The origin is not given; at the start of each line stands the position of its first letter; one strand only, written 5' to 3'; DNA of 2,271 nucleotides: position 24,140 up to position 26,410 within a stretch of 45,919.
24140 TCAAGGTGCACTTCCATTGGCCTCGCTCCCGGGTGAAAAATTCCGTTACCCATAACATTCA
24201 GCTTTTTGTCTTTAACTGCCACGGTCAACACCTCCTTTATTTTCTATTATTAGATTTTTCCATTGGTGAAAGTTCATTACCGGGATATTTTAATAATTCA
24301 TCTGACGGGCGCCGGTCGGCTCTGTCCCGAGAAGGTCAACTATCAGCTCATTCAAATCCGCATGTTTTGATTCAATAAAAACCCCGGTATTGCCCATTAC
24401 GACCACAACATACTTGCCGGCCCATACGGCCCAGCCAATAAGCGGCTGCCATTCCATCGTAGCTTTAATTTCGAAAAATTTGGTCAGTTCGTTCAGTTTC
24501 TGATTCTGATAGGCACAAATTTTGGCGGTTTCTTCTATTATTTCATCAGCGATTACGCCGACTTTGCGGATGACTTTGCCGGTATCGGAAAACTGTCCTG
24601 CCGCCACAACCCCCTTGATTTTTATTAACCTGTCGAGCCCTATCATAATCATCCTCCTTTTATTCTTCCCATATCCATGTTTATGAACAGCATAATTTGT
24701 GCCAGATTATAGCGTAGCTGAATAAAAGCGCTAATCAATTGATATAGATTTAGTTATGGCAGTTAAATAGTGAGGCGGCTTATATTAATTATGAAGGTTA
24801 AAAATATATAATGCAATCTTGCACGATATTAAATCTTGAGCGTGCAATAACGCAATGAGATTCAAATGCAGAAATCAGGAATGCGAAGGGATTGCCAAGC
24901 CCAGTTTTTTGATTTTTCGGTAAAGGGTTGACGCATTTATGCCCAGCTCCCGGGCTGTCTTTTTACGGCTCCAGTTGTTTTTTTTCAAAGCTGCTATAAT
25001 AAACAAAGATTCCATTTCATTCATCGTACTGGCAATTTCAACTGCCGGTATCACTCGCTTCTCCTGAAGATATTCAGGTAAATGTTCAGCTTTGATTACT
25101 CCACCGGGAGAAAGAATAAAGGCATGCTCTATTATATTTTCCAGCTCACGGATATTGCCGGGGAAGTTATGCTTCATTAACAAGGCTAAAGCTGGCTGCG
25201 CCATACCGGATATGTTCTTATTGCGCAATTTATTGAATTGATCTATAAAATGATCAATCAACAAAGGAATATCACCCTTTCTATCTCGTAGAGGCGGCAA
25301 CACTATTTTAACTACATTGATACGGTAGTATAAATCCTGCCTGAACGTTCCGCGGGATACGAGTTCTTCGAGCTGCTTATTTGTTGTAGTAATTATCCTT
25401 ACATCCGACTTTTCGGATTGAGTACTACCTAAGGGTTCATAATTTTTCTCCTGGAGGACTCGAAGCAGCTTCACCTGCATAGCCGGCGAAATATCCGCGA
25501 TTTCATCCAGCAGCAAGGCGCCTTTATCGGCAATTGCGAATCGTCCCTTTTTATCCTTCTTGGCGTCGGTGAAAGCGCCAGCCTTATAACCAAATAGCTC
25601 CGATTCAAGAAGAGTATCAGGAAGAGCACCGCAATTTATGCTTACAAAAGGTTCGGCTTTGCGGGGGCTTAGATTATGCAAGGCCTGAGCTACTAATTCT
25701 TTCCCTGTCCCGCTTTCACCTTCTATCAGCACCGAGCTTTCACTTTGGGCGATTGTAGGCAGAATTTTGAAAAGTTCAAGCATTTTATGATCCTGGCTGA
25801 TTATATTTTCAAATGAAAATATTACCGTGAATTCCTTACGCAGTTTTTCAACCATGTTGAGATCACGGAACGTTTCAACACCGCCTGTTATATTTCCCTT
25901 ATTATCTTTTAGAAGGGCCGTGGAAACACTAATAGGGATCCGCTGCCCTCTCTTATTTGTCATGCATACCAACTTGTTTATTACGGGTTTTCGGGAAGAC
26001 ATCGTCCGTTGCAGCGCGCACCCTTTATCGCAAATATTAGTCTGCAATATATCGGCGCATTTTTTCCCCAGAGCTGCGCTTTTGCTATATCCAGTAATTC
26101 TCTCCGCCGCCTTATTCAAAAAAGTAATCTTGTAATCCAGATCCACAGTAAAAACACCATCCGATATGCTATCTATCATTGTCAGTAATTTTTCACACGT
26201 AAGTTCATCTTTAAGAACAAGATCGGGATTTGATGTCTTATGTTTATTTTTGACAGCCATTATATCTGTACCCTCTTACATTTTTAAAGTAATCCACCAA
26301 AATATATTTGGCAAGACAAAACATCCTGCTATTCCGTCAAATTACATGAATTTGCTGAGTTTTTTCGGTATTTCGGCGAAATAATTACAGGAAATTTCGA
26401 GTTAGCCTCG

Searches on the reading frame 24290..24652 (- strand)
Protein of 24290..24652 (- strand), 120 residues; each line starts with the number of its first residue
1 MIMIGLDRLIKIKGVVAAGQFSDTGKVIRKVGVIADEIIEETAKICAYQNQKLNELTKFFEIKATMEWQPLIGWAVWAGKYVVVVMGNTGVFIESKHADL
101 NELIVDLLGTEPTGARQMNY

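Call 40: search_protein_families(library=pfam, proteins=[window:24290-24652:-], max_evalue=0.001)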
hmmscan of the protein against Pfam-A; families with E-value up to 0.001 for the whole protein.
window:24290-24652:- (120 aa): 1 family
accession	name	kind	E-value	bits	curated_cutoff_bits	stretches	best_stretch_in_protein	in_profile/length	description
PF09941.14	DUF2173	-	7.3e-25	87.8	26.1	1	6-105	2-102/106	Uncharacterized conserved protein (DUF2173)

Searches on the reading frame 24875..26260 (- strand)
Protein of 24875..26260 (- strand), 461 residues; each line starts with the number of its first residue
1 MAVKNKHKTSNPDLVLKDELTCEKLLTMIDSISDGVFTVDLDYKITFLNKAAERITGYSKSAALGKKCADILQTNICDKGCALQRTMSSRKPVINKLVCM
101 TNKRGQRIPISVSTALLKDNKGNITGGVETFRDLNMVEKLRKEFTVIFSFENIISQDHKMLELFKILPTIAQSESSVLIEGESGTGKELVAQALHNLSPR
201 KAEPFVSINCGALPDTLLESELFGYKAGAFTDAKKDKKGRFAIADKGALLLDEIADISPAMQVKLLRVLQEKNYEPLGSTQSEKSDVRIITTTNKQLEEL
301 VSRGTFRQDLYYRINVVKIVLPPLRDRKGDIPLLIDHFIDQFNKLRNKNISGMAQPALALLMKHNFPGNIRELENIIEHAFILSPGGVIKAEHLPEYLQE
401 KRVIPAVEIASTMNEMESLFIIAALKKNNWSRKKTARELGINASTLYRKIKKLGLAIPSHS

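Call 40: search_protein_families(library=pfam, proteins=[window:24875-26260:-], max_evalue=0.001)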
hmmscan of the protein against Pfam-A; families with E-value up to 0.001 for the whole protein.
window:24875-26260:- (461 aa): 12 families
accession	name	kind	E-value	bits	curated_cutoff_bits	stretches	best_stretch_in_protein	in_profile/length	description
PF00158.32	Sigma54_activat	-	5.2e-68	228.4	20.2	1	153-319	1-167/168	Sigma-54 interaction domain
PF25601.1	AAA_lid_14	-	3.3e-28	97.8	27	1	325-402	1-78/87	AAA+ ATPase lid domain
PF14532.12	Sigma54_activ_2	-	1.3e-23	84.2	25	1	158-324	5-138/138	Sigma-54 interaction domain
PF13426.13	PAS_9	-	3.5e-14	53.4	27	1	33-134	1-101/103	PAS domain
PF02954.25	HTH_8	-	2.2e-12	46.9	22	1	415-453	4-42/42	Bacterial regulatory protein, Fis family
PF08448.16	PAS_4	-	6.8e-11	42.8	23.1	1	30-135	2-106/110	PAS fold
PF00989.32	PAS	-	2.3e-10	40.9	22.6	1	25-133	3-112/113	PAS fold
PF13188.13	PAS_8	-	7.7e-09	35.6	21.8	1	23-73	1-48/65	PAS domain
PF07728.20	AAA_5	-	9.2e-08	32.6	22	1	177-297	2-125/139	AAA domain (dynein-related subfamily)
PF00004.35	AAA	-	8.8e-05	23.4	21.2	1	177-298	1-115/131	ATPase family associated with various cellular activities (AAA)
PF07724.20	AAA_2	-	0.00013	22.5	27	1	173-302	2-132/166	AAA domain (Cdc48 subfamily)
PF01078.27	Mg_chelatase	-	0.00049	20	20.3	0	172-200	20-48/207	Magnesium chelatase, subunit ChlI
